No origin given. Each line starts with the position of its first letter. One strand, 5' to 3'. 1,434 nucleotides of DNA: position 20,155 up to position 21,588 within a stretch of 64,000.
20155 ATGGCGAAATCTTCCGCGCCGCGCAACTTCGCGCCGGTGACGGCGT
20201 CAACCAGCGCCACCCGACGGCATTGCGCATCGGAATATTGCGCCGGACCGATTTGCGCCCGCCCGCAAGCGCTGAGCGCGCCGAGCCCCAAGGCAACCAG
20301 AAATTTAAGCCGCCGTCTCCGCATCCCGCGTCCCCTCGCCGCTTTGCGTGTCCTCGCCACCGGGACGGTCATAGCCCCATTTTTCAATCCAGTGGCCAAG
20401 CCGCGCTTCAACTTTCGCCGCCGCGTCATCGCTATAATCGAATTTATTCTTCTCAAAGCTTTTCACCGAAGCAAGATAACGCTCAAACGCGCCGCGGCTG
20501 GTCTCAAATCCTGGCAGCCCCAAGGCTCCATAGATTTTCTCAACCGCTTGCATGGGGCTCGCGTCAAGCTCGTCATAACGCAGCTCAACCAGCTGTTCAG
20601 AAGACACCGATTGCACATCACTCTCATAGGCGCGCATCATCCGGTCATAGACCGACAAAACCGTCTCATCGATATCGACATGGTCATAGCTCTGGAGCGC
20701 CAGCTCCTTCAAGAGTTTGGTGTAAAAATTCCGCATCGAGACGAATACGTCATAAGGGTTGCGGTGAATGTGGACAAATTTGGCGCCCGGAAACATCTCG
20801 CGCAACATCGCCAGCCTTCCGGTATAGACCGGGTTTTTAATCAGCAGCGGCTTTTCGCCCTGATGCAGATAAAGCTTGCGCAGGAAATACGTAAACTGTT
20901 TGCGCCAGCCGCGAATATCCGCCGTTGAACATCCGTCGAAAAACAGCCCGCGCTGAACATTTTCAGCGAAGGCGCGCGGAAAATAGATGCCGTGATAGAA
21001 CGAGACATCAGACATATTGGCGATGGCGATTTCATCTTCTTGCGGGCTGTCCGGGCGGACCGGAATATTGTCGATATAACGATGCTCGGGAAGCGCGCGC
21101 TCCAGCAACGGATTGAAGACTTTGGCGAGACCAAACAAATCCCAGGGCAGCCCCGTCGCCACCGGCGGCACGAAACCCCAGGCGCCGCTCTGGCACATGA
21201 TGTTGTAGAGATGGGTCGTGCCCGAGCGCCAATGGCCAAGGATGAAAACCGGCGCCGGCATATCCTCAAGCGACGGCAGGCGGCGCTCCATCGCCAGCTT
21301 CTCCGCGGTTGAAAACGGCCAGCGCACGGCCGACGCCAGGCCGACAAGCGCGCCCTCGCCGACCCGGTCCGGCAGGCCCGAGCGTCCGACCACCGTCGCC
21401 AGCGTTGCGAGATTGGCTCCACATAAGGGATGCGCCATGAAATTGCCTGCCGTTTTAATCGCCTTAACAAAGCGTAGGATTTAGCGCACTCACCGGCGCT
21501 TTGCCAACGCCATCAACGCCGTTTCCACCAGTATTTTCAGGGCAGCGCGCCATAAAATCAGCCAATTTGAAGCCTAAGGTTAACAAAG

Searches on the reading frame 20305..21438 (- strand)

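Call 45: search_protein_families(library=pfam, proteins=[window:20305-21438:-], max_evalue=0.001)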
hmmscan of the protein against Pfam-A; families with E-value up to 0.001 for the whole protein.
window:20305-21438:- (377 aa): 2 families
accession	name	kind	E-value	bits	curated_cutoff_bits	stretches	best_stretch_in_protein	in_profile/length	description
PF13469.12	Sulfotransfer_3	-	1.7e-30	107.4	27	1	63-311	1-214/216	Sulfotransferase family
PF00685.33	Sulfotransfer_1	-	5.5e-10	39.5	22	1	63-334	3-209/255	Sulfotransferase domain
